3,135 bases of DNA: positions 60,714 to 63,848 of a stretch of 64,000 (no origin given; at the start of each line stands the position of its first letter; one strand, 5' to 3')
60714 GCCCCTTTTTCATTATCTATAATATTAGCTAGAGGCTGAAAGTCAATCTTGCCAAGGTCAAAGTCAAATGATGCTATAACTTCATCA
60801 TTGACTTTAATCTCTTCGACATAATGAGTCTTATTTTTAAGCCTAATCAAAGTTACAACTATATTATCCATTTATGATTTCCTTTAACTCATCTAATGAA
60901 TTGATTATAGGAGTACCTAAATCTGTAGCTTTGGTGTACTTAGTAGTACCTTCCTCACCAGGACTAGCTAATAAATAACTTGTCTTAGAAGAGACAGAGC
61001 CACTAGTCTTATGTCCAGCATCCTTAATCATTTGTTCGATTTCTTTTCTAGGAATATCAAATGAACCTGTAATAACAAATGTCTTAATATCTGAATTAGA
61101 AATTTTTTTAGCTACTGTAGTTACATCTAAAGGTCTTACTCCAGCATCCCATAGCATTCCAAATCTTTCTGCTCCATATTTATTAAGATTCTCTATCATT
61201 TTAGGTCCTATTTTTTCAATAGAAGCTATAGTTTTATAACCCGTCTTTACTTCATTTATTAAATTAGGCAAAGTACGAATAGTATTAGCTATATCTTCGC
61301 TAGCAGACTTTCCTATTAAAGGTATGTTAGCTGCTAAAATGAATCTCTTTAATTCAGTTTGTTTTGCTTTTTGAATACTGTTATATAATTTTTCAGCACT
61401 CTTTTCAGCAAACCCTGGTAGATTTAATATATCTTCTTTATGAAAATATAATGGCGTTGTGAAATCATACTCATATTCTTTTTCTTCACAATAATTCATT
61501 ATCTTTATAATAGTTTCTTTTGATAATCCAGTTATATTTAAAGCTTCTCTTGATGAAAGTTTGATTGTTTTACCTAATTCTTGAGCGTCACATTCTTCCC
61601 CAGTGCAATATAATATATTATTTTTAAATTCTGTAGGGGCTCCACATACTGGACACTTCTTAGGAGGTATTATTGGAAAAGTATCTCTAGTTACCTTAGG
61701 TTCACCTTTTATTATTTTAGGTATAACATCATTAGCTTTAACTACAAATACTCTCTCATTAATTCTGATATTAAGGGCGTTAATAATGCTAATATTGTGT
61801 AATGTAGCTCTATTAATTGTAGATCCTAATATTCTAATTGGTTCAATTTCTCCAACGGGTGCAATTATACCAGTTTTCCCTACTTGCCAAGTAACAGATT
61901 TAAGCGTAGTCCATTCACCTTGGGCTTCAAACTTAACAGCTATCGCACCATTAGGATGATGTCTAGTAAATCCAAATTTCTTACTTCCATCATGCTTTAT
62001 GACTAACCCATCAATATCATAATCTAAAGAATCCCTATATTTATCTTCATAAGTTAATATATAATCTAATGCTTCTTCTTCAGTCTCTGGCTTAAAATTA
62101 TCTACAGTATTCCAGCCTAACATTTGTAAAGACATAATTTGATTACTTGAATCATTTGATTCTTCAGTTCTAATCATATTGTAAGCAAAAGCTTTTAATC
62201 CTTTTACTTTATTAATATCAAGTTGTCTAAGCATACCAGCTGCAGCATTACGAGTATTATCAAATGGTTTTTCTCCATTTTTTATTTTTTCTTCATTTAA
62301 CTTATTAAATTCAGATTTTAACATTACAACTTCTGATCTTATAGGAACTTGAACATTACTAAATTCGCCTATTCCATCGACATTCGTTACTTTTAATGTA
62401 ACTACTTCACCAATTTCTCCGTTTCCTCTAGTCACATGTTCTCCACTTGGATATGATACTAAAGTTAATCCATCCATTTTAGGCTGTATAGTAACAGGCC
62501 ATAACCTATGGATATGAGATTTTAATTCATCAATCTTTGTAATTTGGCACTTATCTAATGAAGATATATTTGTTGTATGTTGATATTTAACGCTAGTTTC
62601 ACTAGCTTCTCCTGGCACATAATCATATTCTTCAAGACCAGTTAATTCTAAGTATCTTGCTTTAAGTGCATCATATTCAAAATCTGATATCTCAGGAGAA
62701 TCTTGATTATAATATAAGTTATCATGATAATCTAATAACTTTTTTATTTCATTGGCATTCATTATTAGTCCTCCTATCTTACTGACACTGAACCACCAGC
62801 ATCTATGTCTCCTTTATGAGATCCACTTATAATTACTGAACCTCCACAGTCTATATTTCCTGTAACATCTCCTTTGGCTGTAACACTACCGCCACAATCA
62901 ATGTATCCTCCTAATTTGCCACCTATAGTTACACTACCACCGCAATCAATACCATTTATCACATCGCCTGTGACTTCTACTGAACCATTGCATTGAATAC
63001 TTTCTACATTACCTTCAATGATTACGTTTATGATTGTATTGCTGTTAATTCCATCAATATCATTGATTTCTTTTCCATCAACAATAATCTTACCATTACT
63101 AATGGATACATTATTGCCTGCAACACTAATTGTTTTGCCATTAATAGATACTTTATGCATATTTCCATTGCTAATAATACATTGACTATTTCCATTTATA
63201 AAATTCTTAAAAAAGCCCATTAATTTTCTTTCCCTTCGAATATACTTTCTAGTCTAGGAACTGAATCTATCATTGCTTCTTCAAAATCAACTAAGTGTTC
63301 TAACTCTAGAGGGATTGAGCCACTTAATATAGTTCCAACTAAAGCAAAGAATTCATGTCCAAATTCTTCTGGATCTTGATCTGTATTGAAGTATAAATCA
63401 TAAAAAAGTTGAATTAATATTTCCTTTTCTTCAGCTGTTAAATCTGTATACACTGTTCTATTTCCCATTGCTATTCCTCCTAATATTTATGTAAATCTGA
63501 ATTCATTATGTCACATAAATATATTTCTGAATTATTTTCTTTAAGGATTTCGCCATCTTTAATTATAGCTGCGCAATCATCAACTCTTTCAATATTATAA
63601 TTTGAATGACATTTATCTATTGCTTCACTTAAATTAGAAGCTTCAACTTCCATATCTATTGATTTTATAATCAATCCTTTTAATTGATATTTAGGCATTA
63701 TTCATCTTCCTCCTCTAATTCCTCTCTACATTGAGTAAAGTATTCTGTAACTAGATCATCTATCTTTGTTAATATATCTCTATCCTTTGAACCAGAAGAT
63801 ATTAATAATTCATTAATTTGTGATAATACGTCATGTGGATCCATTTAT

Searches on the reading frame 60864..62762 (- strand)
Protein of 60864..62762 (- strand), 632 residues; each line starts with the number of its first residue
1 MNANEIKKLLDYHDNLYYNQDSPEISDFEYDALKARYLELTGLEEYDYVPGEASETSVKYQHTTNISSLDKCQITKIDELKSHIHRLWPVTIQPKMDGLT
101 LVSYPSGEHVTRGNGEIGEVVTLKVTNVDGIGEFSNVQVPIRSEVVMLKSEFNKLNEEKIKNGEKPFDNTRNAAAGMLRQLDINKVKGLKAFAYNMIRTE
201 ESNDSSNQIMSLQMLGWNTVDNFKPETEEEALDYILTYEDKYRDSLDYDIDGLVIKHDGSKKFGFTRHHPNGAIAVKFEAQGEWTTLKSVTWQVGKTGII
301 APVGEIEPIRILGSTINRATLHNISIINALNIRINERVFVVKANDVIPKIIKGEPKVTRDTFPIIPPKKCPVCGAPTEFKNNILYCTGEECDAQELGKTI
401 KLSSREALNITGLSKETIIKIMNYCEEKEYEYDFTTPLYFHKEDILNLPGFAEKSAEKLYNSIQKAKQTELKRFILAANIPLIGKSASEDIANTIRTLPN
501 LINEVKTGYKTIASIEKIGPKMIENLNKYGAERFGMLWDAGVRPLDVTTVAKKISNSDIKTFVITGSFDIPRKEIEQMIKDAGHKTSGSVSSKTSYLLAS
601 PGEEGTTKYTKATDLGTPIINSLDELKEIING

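Call 8: search_protein_families(library=pfam, proteins=[window:60864-62762:-], max_evalue=0.01)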
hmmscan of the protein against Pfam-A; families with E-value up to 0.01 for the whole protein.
window:60864-62762:- (632 aa): 7 families
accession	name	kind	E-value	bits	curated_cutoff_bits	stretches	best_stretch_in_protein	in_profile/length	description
PF01653.23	DNA_ligase_aden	-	1.5e-39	136.5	27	1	59-281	6-253/253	NAD-dependent DNA ligase adenylation domain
PF03120.22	DNA_ligase_OB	-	3.4e-24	84.9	32.9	1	285-353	2-70/79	NAD-dependent DNA ligase OB-fold domain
PF00533.33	BRCT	-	7.9e-11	42.5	21.3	1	560-621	9-70/78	BRCA1 C Terminus (BRCT) domain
PF14520.12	HHH_5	-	0.00059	20.7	27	0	478-525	5-50/57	Helix-hairpin-helix domain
PF12738.14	PTCB-BRCT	-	0.0014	19.1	22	1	571-621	12-60/63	twin BRCT domain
PF03119.21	DNA_ligase_ZBD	-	0.0019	18.5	25.8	1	369-393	1-27/27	NAD-dependent DNA ligase C4 zinc finger domain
PF22745.1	Nlig-Ia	-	0.0074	17.4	27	0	7-36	10-39/92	DNA ligase-like, N-terminal NAD+-binding domain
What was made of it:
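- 60864..62762 (-): NAD-dependent DNA ligase upstream of E2 in the same arm. Call 8.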

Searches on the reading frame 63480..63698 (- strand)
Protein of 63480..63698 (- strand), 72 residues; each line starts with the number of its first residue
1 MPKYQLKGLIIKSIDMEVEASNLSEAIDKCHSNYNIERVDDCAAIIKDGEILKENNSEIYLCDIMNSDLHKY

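Call 72: find_encoding_contigs(protein=window:63480-63698:-, flank=10000, max_places=2)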
Protein window:63480-63698:- (72 aa): 17 contigs read that carry it; 2 places shown.
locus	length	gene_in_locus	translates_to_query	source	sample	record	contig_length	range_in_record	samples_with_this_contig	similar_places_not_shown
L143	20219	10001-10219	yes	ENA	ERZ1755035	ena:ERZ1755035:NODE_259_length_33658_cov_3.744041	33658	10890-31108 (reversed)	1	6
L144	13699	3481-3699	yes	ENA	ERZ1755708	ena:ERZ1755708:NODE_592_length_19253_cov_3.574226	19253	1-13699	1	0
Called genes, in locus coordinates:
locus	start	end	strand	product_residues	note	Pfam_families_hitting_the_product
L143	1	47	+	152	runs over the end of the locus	-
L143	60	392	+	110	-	-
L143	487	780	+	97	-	PF00216:Bac_DNA_binding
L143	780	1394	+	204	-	PF00293:NUDIX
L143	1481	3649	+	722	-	PF03477:ATP-cone, PF13597:NRDD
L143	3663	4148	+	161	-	PF13353:Fer4_12, PF04055:Radical_SAM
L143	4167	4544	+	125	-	PF02452:PemK_toxin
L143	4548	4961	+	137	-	-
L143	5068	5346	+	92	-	-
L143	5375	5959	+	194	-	-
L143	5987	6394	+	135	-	-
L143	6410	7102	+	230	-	-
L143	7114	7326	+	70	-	-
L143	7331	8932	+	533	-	PF00118:Cpn60_TCP1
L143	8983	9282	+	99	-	-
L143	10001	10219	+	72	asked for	-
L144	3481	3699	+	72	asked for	-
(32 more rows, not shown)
